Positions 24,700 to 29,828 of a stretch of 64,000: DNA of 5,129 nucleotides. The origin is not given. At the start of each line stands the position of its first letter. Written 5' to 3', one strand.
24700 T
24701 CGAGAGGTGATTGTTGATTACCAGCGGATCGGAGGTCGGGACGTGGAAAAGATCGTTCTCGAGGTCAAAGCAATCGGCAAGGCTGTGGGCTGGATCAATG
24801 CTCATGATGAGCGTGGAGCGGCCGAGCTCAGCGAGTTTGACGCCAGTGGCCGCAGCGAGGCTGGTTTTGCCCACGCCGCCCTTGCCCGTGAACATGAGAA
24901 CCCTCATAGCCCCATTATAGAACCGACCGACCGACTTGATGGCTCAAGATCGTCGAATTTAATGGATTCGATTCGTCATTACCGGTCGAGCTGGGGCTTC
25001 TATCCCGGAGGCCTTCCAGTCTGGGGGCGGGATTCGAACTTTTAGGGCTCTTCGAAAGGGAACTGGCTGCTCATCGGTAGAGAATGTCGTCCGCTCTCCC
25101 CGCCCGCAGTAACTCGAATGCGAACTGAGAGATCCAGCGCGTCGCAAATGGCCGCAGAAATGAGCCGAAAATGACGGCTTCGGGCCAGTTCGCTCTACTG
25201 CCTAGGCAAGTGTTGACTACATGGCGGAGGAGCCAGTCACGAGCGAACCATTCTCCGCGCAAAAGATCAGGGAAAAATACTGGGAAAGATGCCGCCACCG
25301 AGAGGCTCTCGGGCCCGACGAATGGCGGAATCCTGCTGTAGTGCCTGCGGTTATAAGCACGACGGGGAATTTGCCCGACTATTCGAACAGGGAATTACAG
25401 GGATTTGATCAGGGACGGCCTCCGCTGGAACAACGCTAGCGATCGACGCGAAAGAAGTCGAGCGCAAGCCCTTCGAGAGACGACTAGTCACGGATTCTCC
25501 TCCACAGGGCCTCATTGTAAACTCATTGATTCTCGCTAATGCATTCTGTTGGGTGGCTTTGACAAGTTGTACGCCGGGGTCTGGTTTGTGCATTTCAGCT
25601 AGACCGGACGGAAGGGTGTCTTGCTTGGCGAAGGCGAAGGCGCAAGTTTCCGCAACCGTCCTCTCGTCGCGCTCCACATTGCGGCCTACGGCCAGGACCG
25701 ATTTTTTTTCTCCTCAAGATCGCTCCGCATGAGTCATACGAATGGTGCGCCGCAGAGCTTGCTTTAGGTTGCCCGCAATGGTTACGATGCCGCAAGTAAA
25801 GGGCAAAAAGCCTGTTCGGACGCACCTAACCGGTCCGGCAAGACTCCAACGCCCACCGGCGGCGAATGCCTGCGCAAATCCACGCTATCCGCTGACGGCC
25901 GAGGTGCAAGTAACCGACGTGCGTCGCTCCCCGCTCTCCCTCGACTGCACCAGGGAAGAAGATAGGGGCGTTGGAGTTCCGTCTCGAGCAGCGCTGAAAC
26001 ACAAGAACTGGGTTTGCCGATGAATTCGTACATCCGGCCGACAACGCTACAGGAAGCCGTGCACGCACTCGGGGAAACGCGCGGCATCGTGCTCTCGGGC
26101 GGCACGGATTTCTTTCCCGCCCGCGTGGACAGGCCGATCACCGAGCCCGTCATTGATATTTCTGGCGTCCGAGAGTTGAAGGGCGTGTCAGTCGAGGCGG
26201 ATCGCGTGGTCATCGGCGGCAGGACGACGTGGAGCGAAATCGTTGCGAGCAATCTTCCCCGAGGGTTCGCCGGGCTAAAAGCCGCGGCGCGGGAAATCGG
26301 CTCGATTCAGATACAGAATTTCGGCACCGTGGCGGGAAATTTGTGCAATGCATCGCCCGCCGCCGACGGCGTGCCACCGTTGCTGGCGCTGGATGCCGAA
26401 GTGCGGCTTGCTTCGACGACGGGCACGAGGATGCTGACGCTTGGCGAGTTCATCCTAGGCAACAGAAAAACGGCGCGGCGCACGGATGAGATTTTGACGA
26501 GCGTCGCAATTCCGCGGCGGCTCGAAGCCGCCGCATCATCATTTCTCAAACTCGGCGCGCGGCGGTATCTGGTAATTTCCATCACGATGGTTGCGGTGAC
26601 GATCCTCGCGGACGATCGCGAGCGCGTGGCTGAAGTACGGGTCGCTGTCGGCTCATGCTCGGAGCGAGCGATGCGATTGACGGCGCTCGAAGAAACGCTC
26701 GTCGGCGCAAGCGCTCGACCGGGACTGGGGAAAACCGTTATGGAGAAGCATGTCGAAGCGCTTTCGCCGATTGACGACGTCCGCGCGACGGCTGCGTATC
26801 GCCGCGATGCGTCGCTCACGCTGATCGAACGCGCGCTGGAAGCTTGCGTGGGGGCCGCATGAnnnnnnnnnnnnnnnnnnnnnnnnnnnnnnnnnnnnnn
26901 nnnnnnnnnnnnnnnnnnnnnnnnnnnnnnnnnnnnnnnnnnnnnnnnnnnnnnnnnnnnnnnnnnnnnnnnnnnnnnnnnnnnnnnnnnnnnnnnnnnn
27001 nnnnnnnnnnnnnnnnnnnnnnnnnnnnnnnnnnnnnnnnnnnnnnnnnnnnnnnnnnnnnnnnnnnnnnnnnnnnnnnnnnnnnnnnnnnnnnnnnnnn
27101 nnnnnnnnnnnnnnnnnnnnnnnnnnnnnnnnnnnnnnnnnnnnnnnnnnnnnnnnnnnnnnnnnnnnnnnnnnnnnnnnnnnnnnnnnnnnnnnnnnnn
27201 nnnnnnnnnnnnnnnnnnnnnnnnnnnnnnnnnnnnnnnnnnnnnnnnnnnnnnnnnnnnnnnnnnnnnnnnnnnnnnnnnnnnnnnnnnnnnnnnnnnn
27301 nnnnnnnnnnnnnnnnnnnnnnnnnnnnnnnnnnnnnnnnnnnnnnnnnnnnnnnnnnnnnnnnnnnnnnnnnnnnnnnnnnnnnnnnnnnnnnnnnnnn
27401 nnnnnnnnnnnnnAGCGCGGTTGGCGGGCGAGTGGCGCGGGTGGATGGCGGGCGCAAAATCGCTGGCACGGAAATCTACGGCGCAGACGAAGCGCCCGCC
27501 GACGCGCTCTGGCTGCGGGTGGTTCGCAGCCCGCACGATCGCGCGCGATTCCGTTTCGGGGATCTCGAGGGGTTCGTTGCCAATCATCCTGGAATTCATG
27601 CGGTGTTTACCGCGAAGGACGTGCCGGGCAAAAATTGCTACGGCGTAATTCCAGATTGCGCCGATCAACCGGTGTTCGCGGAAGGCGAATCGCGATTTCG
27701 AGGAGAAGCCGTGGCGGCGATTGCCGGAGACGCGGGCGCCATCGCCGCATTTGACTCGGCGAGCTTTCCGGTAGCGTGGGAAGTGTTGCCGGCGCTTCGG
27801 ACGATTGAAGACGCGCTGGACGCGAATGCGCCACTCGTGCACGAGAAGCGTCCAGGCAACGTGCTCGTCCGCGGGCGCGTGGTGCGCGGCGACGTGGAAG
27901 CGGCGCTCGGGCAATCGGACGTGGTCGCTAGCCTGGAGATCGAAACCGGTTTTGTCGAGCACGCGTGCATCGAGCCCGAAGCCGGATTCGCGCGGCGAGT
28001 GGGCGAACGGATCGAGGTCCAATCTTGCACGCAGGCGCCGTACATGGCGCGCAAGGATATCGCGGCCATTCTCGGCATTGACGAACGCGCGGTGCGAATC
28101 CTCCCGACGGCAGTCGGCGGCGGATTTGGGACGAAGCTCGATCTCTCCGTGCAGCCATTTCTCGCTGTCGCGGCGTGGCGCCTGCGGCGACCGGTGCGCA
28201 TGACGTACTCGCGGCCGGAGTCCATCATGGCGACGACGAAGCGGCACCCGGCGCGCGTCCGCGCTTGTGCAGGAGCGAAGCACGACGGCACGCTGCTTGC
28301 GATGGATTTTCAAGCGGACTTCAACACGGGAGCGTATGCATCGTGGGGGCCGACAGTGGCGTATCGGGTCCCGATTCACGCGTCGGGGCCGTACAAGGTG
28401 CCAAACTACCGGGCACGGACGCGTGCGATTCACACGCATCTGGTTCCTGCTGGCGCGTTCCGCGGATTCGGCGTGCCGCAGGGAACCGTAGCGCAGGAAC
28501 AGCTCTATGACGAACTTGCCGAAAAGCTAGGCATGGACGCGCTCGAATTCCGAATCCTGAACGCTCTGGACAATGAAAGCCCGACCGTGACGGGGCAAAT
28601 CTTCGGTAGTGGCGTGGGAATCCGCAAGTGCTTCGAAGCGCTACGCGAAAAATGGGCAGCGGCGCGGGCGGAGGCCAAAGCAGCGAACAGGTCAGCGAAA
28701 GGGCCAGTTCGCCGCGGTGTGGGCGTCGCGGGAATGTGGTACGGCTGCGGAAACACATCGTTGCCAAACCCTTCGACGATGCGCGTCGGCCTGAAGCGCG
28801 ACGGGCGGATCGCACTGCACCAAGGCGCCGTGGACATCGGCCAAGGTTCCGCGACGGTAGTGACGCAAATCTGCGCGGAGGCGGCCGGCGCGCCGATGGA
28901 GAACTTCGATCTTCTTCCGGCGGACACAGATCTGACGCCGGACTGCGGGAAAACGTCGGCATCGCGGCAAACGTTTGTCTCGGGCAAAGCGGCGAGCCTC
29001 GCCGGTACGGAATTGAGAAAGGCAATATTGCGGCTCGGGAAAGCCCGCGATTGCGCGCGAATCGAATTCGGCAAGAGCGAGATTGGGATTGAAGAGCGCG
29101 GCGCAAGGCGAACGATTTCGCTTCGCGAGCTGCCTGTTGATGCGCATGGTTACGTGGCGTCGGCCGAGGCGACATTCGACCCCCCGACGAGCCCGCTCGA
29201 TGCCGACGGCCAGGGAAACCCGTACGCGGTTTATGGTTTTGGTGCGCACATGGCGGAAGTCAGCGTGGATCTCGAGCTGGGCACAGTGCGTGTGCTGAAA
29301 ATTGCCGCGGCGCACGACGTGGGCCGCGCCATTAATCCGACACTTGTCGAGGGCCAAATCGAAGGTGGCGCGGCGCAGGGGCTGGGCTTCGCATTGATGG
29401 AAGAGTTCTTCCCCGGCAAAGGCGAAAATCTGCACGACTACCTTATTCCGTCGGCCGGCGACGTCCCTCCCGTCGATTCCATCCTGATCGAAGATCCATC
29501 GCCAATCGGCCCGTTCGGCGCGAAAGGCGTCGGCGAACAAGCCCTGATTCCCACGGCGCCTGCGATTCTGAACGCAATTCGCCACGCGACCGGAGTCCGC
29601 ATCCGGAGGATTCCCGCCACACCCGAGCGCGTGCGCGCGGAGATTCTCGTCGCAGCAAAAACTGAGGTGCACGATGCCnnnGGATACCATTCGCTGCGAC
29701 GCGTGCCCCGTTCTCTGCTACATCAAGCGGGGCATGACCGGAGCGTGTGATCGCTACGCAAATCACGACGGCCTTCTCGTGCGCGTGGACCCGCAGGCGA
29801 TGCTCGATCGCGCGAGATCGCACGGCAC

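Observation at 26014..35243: Reductive (Eubacterium barkeri / Azorhizobium-type) nicotinate catabolism module in an apparent Acidobacterium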

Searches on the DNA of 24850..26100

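Call 82: search_rna_families(source=window, start=24850, end=26100, threshold=evalue, max_evalue=1)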
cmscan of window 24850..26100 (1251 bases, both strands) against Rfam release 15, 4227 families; matches with E-value up to 1: 0.
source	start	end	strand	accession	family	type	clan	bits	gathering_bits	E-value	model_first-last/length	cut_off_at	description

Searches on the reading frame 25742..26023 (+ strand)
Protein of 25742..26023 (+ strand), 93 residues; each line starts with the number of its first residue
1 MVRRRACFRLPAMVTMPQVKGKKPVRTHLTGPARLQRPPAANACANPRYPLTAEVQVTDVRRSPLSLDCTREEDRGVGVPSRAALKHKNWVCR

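Call 57: search_protein_families(library=pfam, proteins=[window:25742-26023:+], max_evalue=0.001)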
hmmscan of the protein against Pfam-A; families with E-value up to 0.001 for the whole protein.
window:25742-26023:+ (93 aa): 0 families

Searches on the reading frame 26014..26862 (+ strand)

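Call 7: search_protein_families(library=pfam, proteins=[window:26014-26862:+], max_evalue=0.01)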
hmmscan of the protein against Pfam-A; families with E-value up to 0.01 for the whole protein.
window:26014-26862:+ (282 aa): 2 families
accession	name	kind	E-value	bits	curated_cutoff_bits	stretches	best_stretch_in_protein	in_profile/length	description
PF00941.27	FAD_binding_5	-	2.6e-39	135.2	27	1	5-168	4-169/170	FAD binding domain in molybdopterin dehydrogenase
PF03450.22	CO_deh_flav_C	-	2.1e-14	53.9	25.5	1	178-276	3-100/102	CO dehydrogenase flavoprotein C-terminal domain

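Call 8: search_protein_families(library=ncbifam, proteins=[window:26014-26862:+], max_evalue=0.01)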
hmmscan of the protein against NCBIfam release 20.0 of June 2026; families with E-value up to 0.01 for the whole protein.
window:26014-26862:+ (282 aa): 7 families
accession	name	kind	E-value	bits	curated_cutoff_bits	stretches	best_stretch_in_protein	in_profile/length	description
NF041019.1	glyceraldDH_beta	equivalog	6.8e-46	156.7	350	1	5-276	7-278/280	glyceraldehyde dehydrogenase subunit beta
NF043083.1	XdhB_XDHase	equivalog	9.4e-46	156.2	310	1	3-279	4-284/289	xanthine dehydrogenase subunit XdhB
TIGR02963.1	xanthine_xdhA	equivalog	4.5e-41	141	467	1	6-274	195-464/468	xanthine dehydrogenase small subunit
NF007427.0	PRK09971.1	equivalog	1.5e-40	139.2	287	1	3-281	4-286/292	xanthine dehydrogenase FAD-binding subunit XdhB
TIGR03199.1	pucC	equivalog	4.1e-25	88.6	306.05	1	9-268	1-259/264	xanthine dehydrogenase subunit C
TIGR03195.1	4hydrxCoA_B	equivalog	1.4e-24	86.8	404.55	2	6-112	7-116/321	4-hydroxybenzoyl-CoA reductase subunit beta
TIGR03312.1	Se_sel_red_FAD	hypoth_equivalog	4.4e-07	29.3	241.5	1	5-271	3-243/257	molybdopterin-dependent oxidoreductase FAD-binding subunit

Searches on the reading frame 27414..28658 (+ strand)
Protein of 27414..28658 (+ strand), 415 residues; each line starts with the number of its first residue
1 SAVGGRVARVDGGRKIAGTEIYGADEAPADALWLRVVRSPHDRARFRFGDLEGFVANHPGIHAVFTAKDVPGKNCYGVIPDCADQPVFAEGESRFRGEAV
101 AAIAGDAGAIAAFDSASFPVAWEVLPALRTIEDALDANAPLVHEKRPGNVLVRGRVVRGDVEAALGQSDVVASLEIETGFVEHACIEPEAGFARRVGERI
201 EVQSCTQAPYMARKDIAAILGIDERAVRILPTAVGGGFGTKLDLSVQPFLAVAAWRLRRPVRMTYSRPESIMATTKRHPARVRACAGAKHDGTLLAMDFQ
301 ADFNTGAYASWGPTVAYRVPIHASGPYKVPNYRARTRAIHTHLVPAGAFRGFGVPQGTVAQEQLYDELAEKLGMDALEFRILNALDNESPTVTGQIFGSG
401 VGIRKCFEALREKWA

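Call 75: search_solved_structures(query=window:27414-28658:+, max_evalue=1e-30)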
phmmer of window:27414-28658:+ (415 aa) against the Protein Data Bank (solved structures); distinct sequences matched with E-value up to 1e-30: 24.
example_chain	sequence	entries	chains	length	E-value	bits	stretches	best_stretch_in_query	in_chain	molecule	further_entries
3hrd_A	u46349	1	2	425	1.5e-72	248.3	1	4-413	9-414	Nicotinate dehydrogenase large molybdopterin subunit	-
1rm6_A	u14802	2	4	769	1.2e-48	169.6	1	2-410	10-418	4-hydroxybenzoyl-CoA reductase alpha subunit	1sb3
1sij_A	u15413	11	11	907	5e-42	147.8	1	5-395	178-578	Aldehyde oxidoreductase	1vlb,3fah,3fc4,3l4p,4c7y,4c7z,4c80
2e1q_A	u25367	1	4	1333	1e-37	133.6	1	16-389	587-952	Xanthine dehydrogenase/oxidase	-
2w55_B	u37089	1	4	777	1.3e-37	133.3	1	27-386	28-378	XANTHINE DEHYDROGENASE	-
1jro_B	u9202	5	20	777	1.9e-37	132.8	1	27-386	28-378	xanthine dehydrogenase, chain B | XANTHINE DEHYDROGENASE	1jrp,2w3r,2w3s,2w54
2ckj_A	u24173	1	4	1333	3.1e-37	132.1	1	16-389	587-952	XANTHINE OXIDOREDUCTASE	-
4yrw_A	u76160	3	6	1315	5.5e-36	127.9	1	15-385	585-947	Xanthine dehydrogenase/oxidase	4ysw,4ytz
1wyg_A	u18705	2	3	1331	5.6e-36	127.9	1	15-385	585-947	Xanthine dehydrogenase/oxidase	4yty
2e3t_A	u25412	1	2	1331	5.6e-36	127.9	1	15-385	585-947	Xanthine dehydrogenase/oxidase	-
3an1_A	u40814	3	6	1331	5.6e-36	127.9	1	15-385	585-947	Xanthine dehydrogenase/oxidase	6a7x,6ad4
6adj_A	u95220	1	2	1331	5.6e-36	127.9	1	15-385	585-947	Xanthine dehydrogenase/oxidase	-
6ac4_A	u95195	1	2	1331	5.6e-36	127.9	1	15-385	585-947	Xanthine dehydrogenase/oxidase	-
6abu_A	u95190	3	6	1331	5.6e-36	127.9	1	15-385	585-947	Xanthine dehydrogenase/oxidase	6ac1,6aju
3sr6_C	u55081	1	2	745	2e-34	122.8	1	14-407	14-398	Xanthine dehydrogenase/oxidase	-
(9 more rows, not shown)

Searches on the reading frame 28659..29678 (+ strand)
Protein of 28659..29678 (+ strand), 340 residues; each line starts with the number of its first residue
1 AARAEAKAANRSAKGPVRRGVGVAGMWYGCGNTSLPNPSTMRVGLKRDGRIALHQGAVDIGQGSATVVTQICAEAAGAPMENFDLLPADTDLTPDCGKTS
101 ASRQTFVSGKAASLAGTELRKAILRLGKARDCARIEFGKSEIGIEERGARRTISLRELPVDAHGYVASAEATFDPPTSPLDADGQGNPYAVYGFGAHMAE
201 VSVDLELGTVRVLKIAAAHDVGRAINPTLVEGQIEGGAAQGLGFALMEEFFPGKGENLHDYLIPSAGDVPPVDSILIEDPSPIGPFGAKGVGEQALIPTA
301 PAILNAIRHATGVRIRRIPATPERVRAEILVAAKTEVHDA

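Call 76: search_solved_structures(query=window:28659-29678:+, max_evalue=1e-20)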
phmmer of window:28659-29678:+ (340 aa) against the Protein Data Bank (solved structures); distinct sequences matched with E-value up to 1e-20: 16.
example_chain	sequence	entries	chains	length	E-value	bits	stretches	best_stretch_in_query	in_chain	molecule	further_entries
3hrd_B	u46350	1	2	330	6.5e-68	232.6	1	18-329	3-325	Nicotinate dehydrogenase medium molybdopterin subunit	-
1rm6_A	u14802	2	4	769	1.9e-40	142.4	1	9-330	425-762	4-hydroxybenzoyl-CoA reductase alpha subunit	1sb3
7dqx_A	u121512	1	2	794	3.5e-39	138.2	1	39-327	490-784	6-hydroxypseudooxynicotine dehydrogenase complex subunit gamma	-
1dgj_A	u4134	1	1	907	1.1e-37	133.2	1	168-326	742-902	ALDEHYDE OXIDOREDUCTASE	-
8uem_A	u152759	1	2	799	1.7e-36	129.4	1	49-326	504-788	Carbon monoxide dehydrogenase (Large chain), CoxL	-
1sij_A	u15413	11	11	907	4.6e-32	114.8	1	183-326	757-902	Aldehyde oxidoreductase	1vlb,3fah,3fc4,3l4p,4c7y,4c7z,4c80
4zoh_A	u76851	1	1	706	3e-29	105.5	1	40-323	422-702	Putative oxidoreductase molybdopterin-binding subunit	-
5y6q_C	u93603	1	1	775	1.1e-26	97.2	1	37-325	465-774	Aldehyde oxidase large subunit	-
1t3q_B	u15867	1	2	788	2.2e-26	96.1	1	36-327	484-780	quinoline 2-oxidoreductase large subunit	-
5g5h_C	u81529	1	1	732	2.4e-26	96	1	12-325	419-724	Aldehyde oxidoreductase molybdenum-binding subunit PaoC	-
5g5g_C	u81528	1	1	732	2.9e-26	95.7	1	12-325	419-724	PUTATIVE XANTHINE DEHYDROGENASE YAGS FAD-BINDING SUBUNIT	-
2w55_B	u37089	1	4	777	1.5e-22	83.5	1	3-329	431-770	XANTHINE DEHYDROGENASE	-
1jro_B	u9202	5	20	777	1.5e-22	83.5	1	3-329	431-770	xanthine dehydrogenase, chain B | XANTHINE DEHYDROGENASE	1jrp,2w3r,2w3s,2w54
1zxi_B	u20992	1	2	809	1.6e-21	80.1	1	42-310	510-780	Carbon monoxide dehydrogenase large chain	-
1n5w_B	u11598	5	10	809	2.2e-21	79.7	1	42-310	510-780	Carbon monoxide dehydrogenase large chain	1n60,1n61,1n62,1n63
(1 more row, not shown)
